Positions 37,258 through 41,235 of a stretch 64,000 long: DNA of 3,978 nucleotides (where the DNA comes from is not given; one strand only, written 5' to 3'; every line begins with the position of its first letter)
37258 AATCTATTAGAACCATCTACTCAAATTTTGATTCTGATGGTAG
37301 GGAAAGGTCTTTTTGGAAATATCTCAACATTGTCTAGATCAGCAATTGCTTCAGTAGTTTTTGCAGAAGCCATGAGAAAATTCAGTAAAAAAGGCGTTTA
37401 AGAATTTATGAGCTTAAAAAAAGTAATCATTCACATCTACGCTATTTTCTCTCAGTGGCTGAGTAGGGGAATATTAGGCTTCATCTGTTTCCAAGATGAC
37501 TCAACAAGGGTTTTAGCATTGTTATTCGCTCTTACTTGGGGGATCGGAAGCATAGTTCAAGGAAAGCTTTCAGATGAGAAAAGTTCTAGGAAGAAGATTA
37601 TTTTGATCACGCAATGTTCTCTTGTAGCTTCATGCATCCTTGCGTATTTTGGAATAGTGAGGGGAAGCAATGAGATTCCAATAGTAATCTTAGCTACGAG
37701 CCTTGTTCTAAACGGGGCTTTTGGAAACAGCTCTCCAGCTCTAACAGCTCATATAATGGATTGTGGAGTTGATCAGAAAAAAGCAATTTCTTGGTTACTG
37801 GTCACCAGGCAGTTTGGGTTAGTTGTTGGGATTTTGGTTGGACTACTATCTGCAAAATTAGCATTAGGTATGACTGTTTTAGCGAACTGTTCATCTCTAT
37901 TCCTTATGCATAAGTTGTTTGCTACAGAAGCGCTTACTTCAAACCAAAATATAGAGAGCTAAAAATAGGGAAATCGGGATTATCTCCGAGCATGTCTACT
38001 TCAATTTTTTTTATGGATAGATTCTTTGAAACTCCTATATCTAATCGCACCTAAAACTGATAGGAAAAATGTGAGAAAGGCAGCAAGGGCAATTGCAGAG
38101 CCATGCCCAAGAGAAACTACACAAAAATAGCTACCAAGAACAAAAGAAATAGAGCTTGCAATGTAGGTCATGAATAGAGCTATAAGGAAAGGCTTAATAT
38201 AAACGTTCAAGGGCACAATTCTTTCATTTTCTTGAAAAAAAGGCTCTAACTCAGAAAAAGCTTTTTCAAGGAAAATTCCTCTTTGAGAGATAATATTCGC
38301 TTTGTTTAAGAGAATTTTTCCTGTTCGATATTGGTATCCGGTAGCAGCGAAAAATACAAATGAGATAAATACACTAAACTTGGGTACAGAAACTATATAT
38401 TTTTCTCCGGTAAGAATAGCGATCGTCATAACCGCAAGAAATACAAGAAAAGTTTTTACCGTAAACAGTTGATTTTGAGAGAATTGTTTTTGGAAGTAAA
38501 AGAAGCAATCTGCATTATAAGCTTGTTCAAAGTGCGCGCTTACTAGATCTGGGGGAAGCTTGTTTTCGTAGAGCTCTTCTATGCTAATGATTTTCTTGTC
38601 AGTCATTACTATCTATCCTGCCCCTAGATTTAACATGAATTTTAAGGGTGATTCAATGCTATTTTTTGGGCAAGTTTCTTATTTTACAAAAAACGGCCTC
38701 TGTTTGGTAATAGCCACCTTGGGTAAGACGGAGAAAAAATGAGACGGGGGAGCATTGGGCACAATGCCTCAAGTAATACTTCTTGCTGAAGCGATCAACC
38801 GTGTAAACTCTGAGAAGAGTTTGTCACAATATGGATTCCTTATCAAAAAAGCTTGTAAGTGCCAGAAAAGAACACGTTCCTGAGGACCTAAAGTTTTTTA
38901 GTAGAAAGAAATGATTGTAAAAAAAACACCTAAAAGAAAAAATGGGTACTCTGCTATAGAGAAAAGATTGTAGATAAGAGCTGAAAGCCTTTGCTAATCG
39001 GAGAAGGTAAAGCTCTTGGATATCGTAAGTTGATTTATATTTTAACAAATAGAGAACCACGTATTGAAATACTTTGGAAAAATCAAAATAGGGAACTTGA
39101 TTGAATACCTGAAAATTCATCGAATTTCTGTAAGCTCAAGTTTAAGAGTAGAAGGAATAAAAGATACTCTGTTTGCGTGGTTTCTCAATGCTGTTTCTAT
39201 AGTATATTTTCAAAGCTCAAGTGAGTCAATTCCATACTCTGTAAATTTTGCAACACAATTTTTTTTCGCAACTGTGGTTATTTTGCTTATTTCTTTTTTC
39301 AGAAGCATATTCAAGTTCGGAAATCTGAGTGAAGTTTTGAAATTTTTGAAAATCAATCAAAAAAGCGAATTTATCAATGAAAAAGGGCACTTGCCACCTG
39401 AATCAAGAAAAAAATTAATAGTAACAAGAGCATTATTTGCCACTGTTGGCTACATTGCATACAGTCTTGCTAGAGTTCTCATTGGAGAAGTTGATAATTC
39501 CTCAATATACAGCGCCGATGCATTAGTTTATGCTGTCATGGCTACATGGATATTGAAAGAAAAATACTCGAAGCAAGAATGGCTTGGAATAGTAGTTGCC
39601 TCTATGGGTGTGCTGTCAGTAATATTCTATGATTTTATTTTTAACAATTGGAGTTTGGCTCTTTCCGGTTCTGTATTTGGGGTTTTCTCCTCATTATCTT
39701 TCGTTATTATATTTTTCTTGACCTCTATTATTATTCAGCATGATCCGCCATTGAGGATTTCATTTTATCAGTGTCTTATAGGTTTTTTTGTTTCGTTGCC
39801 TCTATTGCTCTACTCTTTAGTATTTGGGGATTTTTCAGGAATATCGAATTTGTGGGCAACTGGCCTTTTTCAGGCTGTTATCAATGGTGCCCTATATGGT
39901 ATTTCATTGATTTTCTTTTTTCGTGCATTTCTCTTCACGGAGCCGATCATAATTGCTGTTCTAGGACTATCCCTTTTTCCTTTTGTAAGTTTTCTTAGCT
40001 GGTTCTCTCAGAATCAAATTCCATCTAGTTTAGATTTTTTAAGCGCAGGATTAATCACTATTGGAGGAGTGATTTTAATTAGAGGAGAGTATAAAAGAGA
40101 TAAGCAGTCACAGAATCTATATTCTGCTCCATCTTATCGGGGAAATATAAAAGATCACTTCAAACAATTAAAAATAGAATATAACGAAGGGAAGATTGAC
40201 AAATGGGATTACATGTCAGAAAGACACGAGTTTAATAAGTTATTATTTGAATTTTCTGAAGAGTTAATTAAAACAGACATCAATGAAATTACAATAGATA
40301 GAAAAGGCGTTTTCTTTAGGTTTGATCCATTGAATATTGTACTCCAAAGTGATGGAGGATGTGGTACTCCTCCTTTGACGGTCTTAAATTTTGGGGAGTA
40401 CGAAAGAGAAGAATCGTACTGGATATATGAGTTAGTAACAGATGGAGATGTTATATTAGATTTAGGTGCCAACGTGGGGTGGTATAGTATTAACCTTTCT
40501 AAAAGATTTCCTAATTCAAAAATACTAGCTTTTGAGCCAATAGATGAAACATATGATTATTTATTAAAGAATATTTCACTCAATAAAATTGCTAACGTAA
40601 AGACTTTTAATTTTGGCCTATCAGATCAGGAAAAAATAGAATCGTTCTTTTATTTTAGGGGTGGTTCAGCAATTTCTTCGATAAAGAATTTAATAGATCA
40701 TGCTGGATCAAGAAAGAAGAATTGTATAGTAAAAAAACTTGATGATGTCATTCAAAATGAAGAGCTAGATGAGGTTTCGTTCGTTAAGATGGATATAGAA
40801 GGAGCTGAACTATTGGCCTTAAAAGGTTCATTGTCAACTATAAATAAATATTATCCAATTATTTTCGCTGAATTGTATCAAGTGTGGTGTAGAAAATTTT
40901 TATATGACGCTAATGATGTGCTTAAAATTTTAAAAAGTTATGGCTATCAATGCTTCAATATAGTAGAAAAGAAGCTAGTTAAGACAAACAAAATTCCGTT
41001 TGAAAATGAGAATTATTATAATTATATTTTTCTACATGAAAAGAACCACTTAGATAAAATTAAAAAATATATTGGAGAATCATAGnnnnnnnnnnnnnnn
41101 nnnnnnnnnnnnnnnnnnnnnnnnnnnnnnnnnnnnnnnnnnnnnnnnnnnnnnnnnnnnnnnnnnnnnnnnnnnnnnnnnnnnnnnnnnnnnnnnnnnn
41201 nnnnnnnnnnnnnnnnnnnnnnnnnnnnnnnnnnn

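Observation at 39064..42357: EamA/DMT transporter fused to an FkbM methyltransferase, coupled to an HD hydrolase and a second methyltransferase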

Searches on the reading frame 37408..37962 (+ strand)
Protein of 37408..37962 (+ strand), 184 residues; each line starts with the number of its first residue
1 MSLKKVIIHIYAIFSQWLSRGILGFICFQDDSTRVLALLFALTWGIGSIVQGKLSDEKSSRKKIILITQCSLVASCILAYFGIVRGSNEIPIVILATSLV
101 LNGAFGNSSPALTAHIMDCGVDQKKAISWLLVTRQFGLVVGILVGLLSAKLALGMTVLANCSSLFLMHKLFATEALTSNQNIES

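Call 3: search_protein_families(library=pfam, proteins=[window:37408-37962:+], max_evalue=0.01)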
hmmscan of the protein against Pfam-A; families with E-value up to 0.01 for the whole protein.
window:37408-37962:+ (184 aa): 1 family
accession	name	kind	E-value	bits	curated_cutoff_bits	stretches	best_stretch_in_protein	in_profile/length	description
PF07690.21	MFS_1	-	1e-05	25.1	33.4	1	35-148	36-145/347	Major Facilitator Superfamily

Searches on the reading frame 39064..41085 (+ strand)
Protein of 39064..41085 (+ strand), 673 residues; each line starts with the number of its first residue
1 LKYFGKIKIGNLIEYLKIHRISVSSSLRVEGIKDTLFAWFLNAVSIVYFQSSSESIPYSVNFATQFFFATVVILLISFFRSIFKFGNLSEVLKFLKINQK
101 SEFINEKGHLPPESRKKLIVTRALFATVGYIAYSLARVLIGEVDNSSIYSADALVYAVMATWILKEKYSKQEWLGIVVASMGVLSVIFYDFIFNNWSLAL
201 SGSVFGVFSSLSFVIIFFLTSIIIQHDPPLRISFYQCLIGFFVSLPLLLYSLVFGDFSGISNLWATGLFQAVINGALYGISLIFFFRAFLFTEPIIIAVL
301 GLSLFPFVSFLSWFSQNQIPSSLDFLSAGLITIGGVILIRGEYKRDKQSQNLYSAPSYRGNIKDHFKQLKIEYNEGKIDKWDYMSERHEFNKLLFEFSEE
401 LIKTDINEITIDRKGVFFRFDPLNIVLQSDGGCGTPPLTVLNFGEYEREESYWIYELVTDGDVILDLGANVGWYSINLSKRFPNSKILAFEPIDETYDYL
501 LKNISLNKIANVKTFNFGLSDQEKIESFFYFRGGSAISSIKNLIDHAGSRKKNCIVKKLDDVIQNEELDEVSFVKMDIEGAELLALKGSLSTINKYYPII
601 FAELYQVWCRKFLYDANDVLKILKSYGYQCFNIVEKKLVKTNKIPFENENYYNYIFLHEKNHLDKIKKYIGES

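Call 3: search_protein_families(library=pfam, proteins=[window:39064-41085:+], max_evalue=0.01)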
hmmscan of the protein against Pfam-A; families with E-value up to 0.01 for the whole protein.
window:39064-41085:+ (673 aa): 5 families
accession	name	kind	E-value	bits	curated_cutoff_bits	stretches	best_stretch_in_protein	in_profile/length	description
PF05050.19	Methyltransf_21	-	1.4e-15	58.3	22.7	1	466-629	1-172/173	Methyltransferase FkbM domain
PF00892.27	EamA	-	2.3e-11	44.6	28.2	2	36-187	8-134/135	EamA-like transporter family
PF02475.24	TRM5-TYW2_MTfase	-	1.2e-08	35.5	28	1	444-512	20-88/164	TRM5/TYW2 methyltransferase domain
PF05575.17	V_cholerae_RfbT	-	8.5e-06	25.7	27.9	1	425-590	38-211/286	Vibrio cholerae RfbT protein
PF02390.23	Methyltransf_4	-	0.0036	17.2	24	1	463-516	4-57/173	Putative methyltransferase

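Call 4: search_protein_families(library=ncbifam, proteins=[window:39064-41085:+], max_evalue=0.01)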
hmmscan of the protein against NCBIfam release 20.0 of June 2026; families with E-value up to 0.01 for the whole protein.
window:39064-41085:+ (673 aa): 5 families
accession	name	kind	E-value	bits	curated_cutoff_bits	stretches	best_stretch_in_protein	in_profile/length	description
TIGR01444.1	fkbM_fam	subfamily_domain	4.9e-26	91.9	37.7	1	463-604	1-142/143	FkbM family methyltransferase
NF047824.1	tRNAwyosineTaw2Meth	equivalog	1.3e-06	28.3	350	1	454-515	87-148/245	tRNA(Phe) (4-demethylwyosine(37)-C(7)) aminocarboxypropyltransferase Taw2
TIGR02469.1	CbiT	equivalog_domain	0.00017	21.9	78.3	1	459-520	18-79/124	precorrin-6Y C5,15-methyltransferase (decarboxylating) subunit CbiT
NF047730.1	tRNAMtaseTrm5b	equivalog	0.00099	18.3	600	1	451-514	172-233/330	tRNA (guanine(37)-N1)-methyltransferase Trm5b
NF006138.0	PRK08287.1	equivalog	0.009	15.9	210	0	462-548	33-118/189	decarboxylating cobalt-precorrin-6B (C(15))-methyltransferase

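Call 5: find_homologous_proteins(query=window:39064-41085:+, region=1-673)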
Query window:39064-41085:+, residues 1-673 (673 aa): 14 proteins with E <= 0.001 among 8000 candidates.
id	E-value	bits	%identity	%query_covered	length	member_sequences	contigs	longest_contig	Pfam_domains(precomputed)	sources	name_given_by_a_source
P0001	0.0e+0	1491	100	100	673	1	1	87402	PF00892.27,PF05050.20,PF02475.24,PF05575.17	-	-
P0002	9.5e-150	518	39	99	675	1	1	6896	PF00892.27,PF05050.20,PF02475.24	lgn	-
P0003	1.3e-149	518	42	98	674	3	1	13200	PF00892.27,PF05050.20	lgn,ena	-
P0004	8.2e-147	509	42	98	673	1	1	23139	PF00892.27,PF05050.20,PF02475.24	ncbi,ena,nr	ncbi:MAG: hypothetical protein KR126chlam1_01473 [Chlamydiae bacterium]|nr:hypothetical protein [Chl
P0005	5.8e-145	503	38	98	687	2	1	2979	PF00892.27,PF05050.20,PF02475.24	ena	-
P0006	5.0e-143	496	39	98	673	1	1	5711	PF00892.27,PF05050.20,PF02475.24,PF05575.17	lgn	-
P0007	9.4e-143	495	39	98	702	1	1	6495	PF00892.27,PF05050.20,PF02475.24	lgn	-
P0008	2.1e-139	484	39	98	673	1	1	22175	PF00892.27,PF05050.20,PF02475.24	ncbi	-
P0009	2.4e-135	471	37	98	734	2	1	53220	PF00892.27,PF05050.20,PF02475.24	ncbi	-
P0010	3.7e-109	384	34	98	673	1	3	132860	PF05050.20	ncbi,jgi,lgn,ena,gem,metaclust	metaclust:\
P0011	2.3e-10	58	24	34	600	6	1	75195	PF13847.13,PF13489.13,PF08003.18,PF13649.13,PF05050.20,PF01728.26,PF08241.19,PF08242.19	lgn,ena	-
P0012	2.9e-10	58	24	34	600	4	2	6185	PF13847.13,PF13489.13,PF08003.18,PF13649.13,PF05050.20,PF01728.26,PF08241.19,PF08242.19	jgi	jgi:FkbM family methyltransferase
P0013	3.6e-9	54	37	20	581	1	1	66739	PF05050.20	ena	-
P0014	3.9e-6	44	28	22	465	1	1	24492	PF05050.20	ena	-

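Call 8: find_encoding_contigs(protein=P0010, flank=6000, max_places=3)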
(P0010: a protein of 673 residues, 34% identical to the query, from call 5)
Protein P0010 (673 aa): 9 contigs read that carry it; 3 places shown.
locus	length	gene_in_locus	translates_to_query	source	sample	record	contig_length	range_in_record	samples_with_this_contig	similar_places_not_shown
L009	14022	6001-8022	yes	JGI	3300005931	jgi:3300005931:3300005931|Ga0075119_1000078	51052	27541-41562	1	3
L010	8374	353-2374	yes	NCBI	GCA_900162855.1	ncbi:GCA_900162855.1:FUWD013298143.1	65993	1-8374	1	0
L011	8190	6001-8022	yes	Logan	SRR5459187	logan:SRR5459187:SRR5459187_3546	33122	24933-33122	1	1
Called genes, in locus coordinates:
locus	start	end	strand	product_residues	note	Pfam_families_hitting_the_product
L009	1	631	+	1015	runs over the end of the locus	PF07517:SecA_DEAD, PF00270:DEAD (weak), PF01043:SecA_PP_bind, PF21090:P-loop_SecA, PF07516:SecA_SW, PF02810:SEC-C (weak)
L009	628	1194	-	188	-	-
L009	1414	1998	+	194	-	-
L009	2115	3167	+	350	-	-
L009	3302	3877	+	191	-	-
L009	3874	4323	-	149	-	-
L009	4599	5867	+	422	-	-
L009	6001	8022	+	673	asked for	PF05050:Methyltransf_21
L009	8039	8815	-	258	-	PF01223:Endonuclease_NS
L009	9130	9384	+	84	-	PF09386:ParD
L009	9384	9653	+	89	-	PF15738:YafQ_toxin, PF05016:ParE_toxin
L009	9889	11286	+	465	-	PF00890:FAD_binding_2 (faint), PF01134:GIDA, PF03486:HI0933_like (faint), PF07992:Pyr_redox_2, PF12831:FAD_oxidored, PF13738:Pyr_redox_3, PF00070:Pyr_redox, PF02852:Pyr_redox_dim, +1 more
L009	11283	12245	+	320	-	PF16881:LIAS_N (faint), PF04055:Radical_SAM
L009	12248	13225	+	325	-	PF13646:HEAT_2 (weak)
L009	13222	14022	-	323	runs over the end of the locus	-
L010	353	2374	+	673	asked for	PF05050:Methyltransf_21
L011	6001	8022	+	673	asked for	PF05050:Methyltransf_21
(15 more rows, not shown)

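Call 9: find_encoding_contigs(protein=P0009, flank=6000, max_places=2)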
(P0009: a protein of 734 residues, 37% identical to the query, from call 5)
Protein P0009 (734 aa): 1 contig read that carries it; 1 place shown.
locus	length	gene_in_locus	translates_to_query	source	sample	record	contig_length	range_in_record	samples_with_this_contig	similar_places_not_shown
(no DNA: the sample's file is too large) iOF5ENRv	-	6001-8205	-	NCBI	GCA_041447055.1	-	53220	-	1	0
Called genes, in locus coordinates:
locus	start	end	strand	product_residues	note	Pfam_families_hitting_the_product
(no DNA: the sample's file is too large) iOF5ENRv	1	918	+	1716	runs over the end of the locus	PF25023:TEN_YD-shell, PF05593:RHS_repeat (weak), PF25023:TEN_YD-shell (weak)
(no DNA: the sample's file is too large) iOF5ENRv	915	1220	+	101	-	-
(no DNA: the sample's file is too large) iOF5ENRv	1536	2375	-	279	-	PF13276:HTH_21, PF00665:rve, PF13683:rve_3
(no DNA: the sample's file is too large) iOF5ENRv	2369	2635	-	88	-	PF01527:HTH_Tnp_1, PF13384:HTH_23 (weak), PF13518:HTH_28 (weak), PF13551:HTH_29 (faint)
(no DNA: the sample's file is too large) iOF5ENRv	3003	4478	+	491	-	-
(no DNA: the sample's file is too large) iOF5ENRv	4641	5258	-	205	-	PF13340:DUF4096, PF01609:DDE_Tnp_1 (faint)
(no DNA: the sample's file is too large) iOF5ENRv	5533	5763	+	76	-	-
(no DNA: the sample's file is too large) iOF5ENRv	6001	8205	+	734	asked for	PF00892:EamA (weak), PF02475:TRM5-TYW2_MTfase, PF05050:Methyltransf_21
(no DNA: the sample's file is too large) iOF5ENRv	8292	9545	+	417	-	-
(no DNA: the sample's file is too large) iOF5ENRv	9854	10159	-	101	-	-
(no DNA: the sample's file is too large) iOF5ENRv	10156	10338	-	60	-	-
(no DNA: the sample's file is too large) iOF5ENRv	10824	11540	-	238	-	PF03602:Cons_hypoth95, PF05175:MTS, PF06325:PrmA, PF13847:Methyltransf_31 (weak), PF13649:Methyltransf_25 (weak)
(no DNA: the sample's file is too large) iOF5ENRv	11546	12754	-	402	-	-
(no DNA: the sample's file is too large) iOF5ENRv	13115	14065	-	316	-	-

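Call 10: find_encoding_contigs(protein=P0004, flank=6000, max_places=2)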
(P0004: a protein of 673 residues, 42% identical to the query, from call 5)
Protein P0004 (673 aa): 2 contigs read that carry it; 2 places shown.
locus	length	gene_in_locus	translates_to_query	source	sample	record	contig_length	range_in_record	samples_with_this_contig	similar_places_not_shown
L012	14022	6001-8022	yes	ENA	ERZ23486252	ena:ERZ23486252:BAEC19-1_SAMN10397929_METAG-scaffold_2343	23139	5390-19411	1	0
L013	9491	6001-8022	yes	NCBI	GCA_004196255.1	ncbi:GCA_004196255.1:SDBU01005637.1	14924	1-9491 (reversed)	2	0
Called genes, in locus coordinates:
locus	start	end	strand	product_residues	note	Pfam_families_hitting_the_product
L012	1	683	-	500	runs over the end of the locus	-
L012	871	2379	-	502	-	-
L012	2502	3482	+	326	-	-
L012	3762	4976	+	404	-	PF06690:HcgC (weak)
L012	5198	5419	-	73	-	-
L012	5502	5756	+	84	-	-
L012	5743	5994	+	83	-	-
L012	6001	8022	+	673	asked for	PF00892:EamA, PF02475:TRM5-TYW2_MTfase (weak), PF05050:Methyltransf_21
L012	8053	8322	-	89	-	-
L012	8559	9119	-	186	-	-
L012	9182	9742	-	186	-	-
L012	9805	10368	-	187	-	-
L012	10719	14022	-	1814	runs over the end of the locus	PF25023:TEN_YD-shell (weak), PF05593:RHS_repeat (weak), PF25023:TEN_YD-shell, PF05593:RHS_repeat (weak), PF25023:TEN_YD-shell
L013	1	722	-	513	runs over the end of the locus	-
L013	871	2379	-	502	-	-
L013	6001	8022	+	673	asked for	PF00892:EamA, PF02475:TRM5-TYW2_MTfase (weak), PF05050:Methyltransf_21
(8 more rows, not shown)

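Call 24: find_encoding_contigs(protein=P0008, flank=8000, max_places=2)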
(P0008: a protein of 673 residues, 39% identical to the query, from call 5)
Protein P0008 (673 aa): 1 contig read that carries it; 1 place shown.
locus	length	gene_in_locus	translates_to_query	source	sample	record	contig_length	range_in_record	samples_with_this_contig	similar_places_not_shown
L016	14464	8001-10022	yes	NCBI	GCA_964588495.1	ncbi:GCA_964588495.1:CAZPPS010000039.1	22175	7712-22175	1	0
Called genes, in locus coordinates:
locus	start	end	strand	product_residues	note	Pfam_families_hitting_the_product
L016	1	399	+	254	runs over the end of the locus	PF03677:UPF0137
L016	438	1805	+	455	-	PF00772:DnaB, PF13481:AAA_25 (weak), PF03796:DnaB_C, PF06745:ATPase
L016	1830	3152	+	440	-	-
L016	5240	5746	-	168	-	-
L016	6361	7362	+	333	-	-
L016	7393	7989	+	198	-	-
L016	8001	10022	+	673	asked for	PF00892:EamA (weak), PF02475:TRM5-TYW2_MTfase, PF05050:Methyltransf_21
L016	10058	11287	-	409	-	-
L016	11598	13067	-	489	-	-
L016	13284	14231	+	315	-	-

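Call 25: find_encoding_contigs(protein=P0003, flank=8000, max_places=2)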
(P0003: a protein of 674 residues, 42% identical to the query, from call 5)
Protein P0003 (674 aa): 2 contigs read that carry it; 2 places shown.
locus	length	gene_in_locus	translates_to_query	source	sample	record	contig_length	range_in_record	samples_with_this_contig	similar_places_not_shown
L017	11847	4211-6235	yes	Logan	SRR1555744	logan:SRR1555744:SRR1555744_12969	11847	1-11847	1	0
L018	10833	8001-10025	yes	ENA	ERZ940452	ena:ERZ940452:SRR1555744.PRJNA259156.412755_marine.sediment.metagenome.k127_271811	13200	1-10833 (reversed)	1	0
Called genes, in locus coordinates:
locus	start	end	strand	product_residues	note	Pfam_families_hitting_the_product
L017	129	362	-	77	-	-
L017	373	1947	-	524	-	-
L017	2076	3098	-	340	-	PF13847:Methyltransf_31 (faint)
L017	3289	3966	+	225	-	PF05175:MTS, PF06325:PrmA, PF12847:Methyltransf_18 (weak), PF13847:Methyltransf_31 (weak)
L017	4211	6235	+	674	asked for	PF00892:EamA (weak), PF05050:Methyltransf_21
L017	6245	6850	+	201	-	PF12917:YfbR-like, PF13023:HD_3, PF01966:HD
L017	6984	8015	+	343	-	PF00891:Methyltransf_2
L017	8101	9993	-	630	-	PF00254:FKBP_C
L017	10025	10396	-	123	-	-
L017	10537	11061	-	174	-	-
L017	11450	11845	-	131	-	?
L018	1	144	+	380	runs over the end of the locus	PF02163:Peptidase_M50 (weak), PF11667:DUF3267 (weak), PF02163:Peptidase_M50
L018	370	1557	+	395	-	PF03222:Trp_Tyr_perm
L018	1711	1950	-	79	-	-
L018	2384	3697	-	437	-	-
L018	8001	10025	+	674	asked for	PF00892:EamA (weak), PF05050:Methyltransf_21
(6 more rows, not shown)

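Call 45: search_protein_families(library=pfam, proteins=[L016:6361-7362:+, L016:7393-7989:+, L016:10058-11287:-, L016:11598-13067:-, L016:13284-14231:+, L017:2076-3098:-, L017:373-1947:-, L017:6984-8015:+, L012:2502-3482:+, L016:1830-3152:+], max_evalue=0.05)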
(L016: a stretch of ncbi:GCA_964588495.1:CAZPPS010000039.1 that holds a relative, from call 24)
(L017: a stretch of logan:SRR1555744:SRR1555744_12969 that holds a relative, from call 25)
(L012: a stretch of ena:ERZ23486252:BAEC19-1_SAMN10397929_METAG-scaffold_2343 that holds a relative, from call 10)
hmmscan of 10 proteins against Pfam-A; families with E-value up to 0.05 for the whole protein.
L016:6361-7362:+ (333 aa): 1 family
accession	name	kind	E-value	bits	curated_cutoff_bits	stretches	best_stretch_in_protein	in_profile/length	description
PF15917.11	Piezo_TM25-28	-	0.027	13.9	27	1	105-175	224-290/328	Piezo TM25-28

L016:7393-7989:+ (198 aa): 0 families

L016:10058-11287:- (409 aa): 1 family
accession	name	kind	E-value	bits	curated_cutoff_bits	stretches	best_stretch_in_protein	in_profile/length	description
PF02826.25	2-Hacid_dh_C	-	0.0097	15.7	25.1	0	205-267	27-96/178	D-isomer specific 2-hydroxyacid dehydrogenase, NAD binding domain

L016:11598-13067:- (489 aa): 2 families
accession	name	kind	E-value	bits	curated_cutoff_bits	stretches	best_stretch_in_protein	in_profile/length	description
PF18845.6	baeRF_family3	-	0.00071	20.4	31.5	1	135-210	75-148/168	Bacterial archaeo-eukaryotic release factor family 3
PF11494.13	Ta0938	-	0.026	15.4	27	0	377-457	10-79/92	Ta0938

L016:13284-14231:+ (315 aa): 0 families

L017:2076-3098:- (340 aa): 6 families
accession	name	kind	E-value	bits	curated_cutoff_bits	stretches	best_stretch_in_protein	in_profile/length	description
PF13847.12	Methyltransf_31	-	4.6e-06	26.8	27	1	170-263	3-102/145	Methyltransferase domain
PF13649.12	Methyltransf_25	-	3.3e-05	24.9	27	1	174-249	1-78/97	Methyltransferase domain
PF00891.24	Methyltransf_2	-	0.0023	17.8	22.3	1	162-279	55-169/210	O-methyltransferase domain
PF08241.18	Methyltransf_11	-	0.0041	18.2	21.2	1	176-254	2-79/95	Methyltransferase domain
PF13489.12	Methyltransf_23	-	0.011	16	27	1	158-208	10-59/164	Methyltransferase domain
PF07021.18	MetW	-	0.025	14.7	21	1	163-208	6-51/193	Methionine biosynthesis protein MetW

L017:373-1947:- (524 aa): 0 families

L017:6984-8015:+ (343 aa): 5 families
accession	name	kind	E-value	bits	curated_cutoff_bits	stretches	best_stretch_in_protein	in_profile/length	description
PF00891.24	Methyltransf_2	-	1.2e-26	93.8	22.3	1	167-322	56-210/210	O-methyltransferase domain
PF08100.18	Dimerisation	-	2e-05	24.8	25.6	1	25-94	17-92/93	O-methyltransferase dimerisation domain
PF23871.1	DUF7226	-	0.0017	18.7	27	1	36-116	3-88/142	Domain of unknown function (DUF7226)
PF13489.12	Methyltransf_23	-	0.0097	16.1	27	0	264-324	103-162/164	Methyltransferase domain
PF10294.15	Methyltransf_16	-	0.018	15.3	21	1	169-237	42-111/174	Lysine methyltransferase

L012:2502-3482:+ (326 aa): 0 families

L016:1830-3152:+ (440 aa): 0 families

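Call 87: search_dna_similar(query=window:39064-41085:+, collection=plasmids, mode=protein, max_evalue=1e-10, max_rows=15)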
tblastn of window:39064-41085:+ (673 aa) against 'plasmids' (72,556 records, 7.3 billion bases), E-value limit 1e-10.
Records with a match: 16; places in all: 16; records where one place covers at least 80% of the query: 0.
Best place of each record, by identity: <60% 16.
By first word of the organism name: Sinorhizobium 9; Simkania 1; Bacillus 1; Halotia 1; Azospirillum 1; Methylobacterium 1; Arcobacter 1; Burkholderia 1.
By predicted mobility (MOB-suite, as given by PLSDB): mobilizable 11; non-mobilizable 4; conjugative 1.
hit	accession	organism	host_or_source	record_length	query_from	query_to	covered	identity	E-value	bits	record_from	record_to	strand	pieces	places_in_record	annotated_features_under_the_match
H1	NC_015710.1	Simkania negevensis Z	-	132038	1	313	47%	31.1%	7e-12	77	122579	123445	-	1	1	EamA family transporter | SDR family NAD(P)-dependent oxidoreductase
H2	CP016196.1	Bacillus thuringiensis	organism,soil sample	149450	444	667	33%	32.0%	1e-19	101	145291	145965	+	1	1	hypothetical protein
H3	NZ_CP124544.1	Halotia branconii CENA392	Monoisolate,Whale bone on the ...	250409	444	637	29%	29.0%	1e-14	86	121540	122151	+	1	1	FkbM family methyltransferase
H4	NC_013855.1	Azospirillum sp. B510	-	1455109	435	629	29%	27.9%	7e-13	80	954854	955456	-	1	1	record has no annotation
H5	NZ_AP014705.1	Methylobacterium aquaticum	-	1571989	439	650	32%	25.3%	3e-15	87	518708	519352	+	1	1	none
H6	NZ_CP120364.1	Sinorhizobium kummerowiae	Kummerowia stipulacea,Pure culture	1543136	444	628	27%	28.7%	4e-14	84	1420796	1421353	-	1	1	none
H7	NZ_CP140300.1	Sinorhizobium kummerowiae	Kummerowia stipulacea,Pure culture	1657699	444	628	27%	28.7%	4e-14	84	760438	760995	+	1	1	none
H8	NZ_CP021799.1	Sinorhizobium meliloti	Medicago sativa,Single Cell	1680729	444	628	27%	28.7%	2e-13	82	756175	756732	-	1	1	none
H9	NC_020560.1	Sinorhizobium meliloti 2011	-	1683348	444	628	27%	28.7%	2e-13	82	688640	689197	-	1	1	none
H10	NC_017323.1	Sinorhizobium meliloti BL225C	-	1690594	444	628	27%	28.7%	3e-13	81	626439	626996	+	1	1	none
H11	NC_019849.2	Sinorhizobium meliloti GR4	-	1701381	444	628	27%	28.7%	3e-13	81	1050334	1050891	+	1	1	none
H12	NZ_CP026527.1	Sinorhizobium meliloti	Medicago sativa L. subsp. ambigua,Cell ...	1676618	444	628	27%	28.2%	6e-13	80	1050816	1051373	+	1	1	none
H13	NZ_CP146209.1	Sinorhizobium meliloti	-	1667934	444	628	27%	28.2%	7e-13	80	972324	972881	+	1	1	none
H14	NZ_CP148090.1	Sinorhizobium meliloti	Medicago sativa,cell culture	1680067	444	628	27%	28.2%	7e-13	80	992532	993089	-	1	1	none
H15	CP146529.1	Arcobacter sp. AZ-2023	-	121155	439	603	25%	29.6%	4e-13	81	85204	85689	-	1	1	FkbM family methyltransferase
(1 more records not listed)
